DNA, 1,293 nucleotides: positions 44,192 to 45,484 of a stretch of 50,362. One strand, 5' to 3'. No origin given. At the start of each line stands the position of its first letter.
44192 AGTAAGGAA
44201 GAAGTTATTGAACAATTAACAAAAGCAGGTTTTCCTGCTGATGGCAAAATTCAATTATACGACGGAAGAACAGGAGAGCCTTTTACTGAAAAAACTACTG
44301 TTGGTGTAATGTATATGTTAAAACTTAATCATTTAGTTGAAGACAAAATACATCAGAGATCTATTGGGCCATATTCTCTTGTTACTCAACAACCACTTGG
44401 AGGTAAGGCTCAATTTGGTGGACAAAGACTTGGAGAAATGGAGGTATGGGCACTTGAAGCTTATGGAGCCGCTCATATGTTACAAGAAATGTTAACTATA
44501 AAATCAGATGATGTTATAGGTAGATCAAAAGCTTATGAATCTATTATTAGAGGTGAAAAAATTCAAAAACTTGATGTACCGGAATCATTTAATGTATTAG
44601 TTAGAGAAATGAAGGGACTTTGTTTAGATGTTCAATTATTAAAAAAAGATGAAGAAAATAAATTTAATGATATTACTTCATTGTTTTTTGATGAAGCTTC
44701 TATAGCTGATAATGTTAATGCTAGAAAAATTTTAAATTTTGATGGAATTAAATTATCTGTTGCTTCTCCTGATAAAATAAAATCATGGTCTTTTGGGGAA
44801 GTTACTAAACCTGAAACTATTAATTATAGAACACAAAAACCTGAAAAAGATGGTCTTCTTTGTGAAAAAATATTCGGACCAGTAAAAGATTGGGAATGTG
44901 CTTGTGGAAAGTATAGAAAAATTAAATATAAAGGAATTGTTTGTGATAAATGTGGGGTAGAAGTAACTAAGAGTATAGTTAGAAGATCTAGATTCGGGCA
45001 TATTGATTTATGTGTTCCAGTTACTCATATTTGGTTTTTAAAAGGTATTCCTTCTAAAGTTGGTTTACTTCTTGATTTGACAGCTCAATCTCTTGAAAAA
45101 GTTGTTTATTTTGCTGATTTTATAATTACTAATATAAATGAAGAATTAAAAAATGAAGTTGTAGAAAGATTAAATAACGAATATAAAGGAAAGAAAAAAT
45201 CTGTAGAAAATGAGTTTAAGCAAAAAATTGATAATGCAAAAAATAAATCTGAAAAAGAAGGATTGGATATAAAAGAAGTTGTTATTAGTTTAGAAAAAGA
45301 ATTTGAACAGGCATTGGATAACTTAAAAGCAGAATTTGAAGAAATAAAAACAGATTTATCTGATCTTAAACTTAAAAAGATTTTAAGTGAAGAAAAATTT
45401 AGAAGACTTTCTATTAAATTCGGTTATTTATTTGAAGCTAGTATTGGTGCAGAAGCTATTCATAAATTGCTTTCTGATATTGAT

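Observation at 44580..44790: Seamless in-frame fusion of rpoB and rpoC into one 2403-aa polypeptide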

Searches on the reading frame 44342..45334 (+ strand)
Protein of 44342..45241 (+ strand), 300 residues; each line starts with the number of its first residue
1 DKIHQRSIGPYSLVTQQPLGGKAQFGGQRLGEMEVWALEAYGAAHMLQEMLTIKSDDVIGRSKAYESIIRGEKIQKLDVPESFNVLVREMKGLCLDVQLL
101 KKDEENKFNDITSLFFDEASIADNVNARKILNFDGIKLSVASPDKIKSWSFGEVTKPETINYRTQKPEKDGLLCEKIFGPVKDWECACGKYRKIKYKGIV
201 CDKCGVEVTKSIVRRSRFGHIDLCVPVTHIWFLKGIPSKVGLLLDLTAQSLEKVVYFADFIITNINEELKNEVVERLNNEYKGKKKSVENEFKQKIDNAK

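Call 18: find_related_loci(query=window:44342-45241:+, collection=genome_contigs, flank=10000)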
Query window:44342-45241:+ (300 aa) in genome_contigs; peptide patterns used: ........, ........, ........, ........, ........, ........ (x = any residue, [..] = any of these).
600 stretches matched a pattern (row limit reached: there are more); 600 encode a relative of the query (tblastn E <= 1e-3); the best 80 are kept; 80 distinct loci.
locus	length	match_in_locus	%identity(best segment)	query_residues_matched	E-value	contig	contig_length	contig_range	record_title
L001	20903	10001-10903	66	1-296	1e-138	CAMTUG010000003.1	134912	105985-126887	MAG: uncultured Parcubacteria group bacterium isolate G01_MAG_00004 genome assembly, contig: G01_MAG_00004_000000000002,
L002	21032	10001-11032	58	1-300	3e-134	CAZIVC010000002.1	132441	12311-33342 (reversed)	MAG TPA_asm: uncultured Gammaproteobacteria bacterium isolate SRP278252_co2_358 genome assembly, contig: NODE_163_length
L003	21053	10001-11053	58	1-300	1e-133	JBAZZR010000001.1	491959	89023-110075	MAG: Patescibacteria group bacterium isolate SO_2017_GW3_20 scaffold_3_c3_OW296A_2017, whole genome shotgun sequence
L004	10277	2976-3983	54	1-296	2e-119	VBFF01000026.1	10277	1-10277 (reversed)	MAG: Chloroflexi bacterium isolate CF_45 14_1009_12_20cm_scaffold_13727, whole genome shotgun sequence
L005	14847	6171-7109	54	1-298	2e-119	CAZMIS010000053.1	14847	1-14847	MAG TPA_asm: uncultured Anaerolineales bacterium isolate binchicken_co111_72 genome assembly, contig: NODE_8687_length_1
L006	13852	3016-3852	56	1-298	4e-116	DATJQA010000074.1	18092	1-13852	MAG TPA_asm: Candidatus Paceibacterota bacterium isolate SMAG_U14927 k141_595266, whole genome shotgun sequence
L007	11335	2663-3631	52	1-284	9e-116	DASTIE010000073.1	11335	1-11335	MAG TPA_asm: Candidatus Limnocylindrales bacterium isolate SMAG_U877 k141_523388, whole genome shotgun sequence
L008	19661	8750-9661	56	1-289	3e-115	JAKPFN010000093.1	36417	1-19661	MAG: Armatimonadota bacterium isolate JPMR_metabat.12_sub k141_703807, whole genome shotgun sequence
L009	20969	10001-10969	52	1-297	8e-115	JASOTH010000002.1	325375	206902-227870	Brevibacterium sp. UMB10442 NODE_2_length_325375_cov_137.282655, whole genome shotgun sequence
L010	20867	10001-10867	57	1-264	4e-114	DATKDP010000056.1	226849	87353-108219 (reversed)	MAG TPA_asm: Thermoanaerobaculia bacterium isolate SMAG_U14476 k141_586913, whole genome shotgun sequence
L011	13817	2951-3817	56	1-300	1e-116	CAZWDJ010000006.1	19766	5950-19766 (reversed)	MAG TPA_asm: uncultured Candidatus Saccharibacteria bacterium isolate binchicken_co38_1375 genome assembly, contig: NODE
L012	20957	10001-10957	52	1-291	1e-113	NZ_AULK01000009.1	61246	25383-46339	Gryllotalpicola ginsengisoli DSM 22003 H563DRAFT_scaffold00009.9_C, whole genome shotgun sequence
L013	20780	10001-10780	62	1-262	4e-113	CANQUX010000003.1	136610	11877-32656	MAG: uncultured Alphaproteobacteria bacterium isolate Lapin-032__bin105 genome assembly, contig: Lapin-032__NODE_185_len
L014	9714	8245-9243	52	1-295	3e-113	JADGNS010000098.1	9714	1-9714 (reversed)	MAG: Candidatus Solibacter sp. isolate Chersky.14_27 contig-100_2265, whole genome shotgun sequence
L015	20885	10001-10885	56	1-267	2e-112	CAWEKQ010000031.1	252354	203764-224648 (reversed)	MAG: Terriglobia bacterium isolate MFD05841.bin.2.43 genome assembly, contig: contig_20416, whole genome shotgun sequenc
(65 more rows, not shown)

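Call 43: search_protein_families(library=pfam, proteins=[L001:3296-4585:+, L001:4674-5513:+, L001:5500-5931:+, L001:14402-15778:+, L003:5542-6984:+, L003:4381-5424:+, L003:14561-16012:+, L002:3448-4854:+, L002:5224-5610:+, L002:15462-16274:+])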
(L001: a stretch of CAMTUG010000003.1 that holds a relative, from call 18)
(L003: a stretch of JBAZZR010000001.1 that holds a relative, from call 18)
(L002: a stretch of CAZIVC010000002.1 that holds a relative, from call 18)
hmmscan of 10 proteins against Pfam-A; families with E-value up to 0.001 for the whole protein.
L001:3296-4585:+ (429 aa): 3 families
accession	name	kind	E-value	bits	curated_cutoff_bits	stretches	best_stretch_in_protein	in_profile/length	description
PF05697.18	Trigger_N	-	8.6e-30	104.4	22.2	1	4-147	3-144/144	Bacterial trigger factor protein (TF)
PF05698.19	Trigger_C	-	1.7e-26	93.6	22.7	1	266-424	2-161/162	Bacterial trigger factor protein (TF) C-terminus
PF00254.34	FKBP_C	-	2.9e-08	34.3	21.1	1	161-242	3-93/94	FKBP-type peptidyl-prolyl cis-trans isomerase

L001:4674-5513:+ (279 aa): 1 family
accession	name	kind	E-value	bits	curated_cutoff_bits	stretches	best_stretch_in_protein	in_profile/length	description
PF01261.30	AP_endonuc_2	-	1.4e-48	166.2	31.1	1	23-274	7-248/249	Xylose isomerase-like TIM barrel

L001:5500-5931:+ (143 aa): 2 families
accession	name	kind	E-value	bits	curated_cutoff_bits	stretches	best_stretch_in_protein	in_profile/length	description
PF00293.34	NUDIX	-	4.5e-22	78.9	21.1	1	15-127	4-122/134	NUDIX domain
PF14815.12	NUDIX_4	-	0.00071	19.8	35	0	20-71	3-52/113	NUDIX domain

L001:14402-15778:+ (458 aa): 0 families

L003:5542-6984:+ (480 aa): 2 families
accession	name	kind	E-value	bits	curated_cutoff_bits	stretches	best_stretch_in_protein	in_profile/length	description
PF08245.18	Mur_ligase_M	-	3.3e-32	112.5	24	1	45-288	1-199/200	Mur ligase middle domain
PF02875.26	Mur_ligase_C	-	4.3e-21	76.5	28.4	1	314-443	4-127/127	Mur ligase, glutamate ligase domain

L003:4381-5424:+ (347 aa): 1 family
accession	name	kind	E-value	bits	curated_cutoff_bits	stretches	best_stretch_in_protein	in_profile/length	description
PF18915.5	DUF5667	-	4.5e-11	43.5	27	1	86-196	2-98/99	Domain of unknown function (DUF5667)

L003:14561-16012:+ (483 aa): 0 families

L002:3448-4854:+ (468 aa): 2 families
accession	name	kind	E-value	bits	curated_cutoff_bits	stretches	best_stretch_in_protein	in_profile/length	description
PF01547.30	SBP_bac_1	-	2.3e-26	93.9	26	1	55-385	11-304/307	Bacterial extracellular solute-binding protein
PF13416.11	SBP_bac_8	-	5.7e-21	76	27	1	60-404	4-266/279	Bacterial extracellular solute-binding protein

L002:5224-5610:+ (128 aa): 0 families

L002:15462-16274:+ (270 aa): 2 families
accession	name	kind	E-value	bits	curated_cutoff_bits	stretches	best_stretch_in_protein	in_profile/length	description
PF01709.26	Transcrip_reg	-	4.1e-47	160.3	27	1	114-269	2-160/160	TACO1/YebC second and third domain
PF20772.2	TACO1_YebC_N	-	2.7e-30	105.1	36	1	36-107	1-73/73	TACO1/YebC protein N-terminal domain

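Call 66: predict_structure(alignment_id=A1)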
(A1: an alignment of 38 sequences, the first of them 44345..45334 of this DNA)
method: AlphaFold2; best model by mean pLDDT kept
length: 330 residues; sequences in the alignment: 38
mean_pLDDT: 56.4   pTM: 0.31
mean pLDDT of the five models: 56.4, 56.0, 54.2, 53.4, 52.7
residues with pLDDT >= 90: 20; 70-90: 73; 50-70: 84; < 50: 153
segments of 3 or more residues with pLDDT < 50: 1-57, 75-78, 150-186, 194-196, 203-236, 251-260
pLDDT, mean of each block of 10 residues (from residue 1): 30 33 37 43 42 46 52 50 55 72 85 66 55 75 58 33 40 37 50 51 46 31 34 43 55 43 73 90 91 89 82 87 87
secondary structure, 60 per line:
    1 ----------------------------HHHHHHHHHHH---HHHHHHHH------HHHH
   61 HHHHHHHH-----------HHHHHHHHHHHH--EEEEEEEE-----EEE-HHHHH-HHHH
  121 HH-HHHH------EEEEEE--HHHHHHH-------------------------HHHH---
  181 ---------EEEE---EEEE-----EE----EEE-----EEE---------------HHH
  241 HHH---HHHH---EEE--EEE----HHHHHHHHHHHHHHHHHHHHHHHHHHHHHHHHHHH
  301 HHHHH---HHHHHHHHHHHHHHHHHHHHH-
elements in order: H29-39 H43-50 H57-68 H80-91 E94-101 E107-109 H111-115 H117-122 H124-127 E134-139 H142-148 H174-177 E190-193 E197-200 E212-214 E220-222 H238-243 H247-250 E254-256 E259-261 H266-305 H309-329
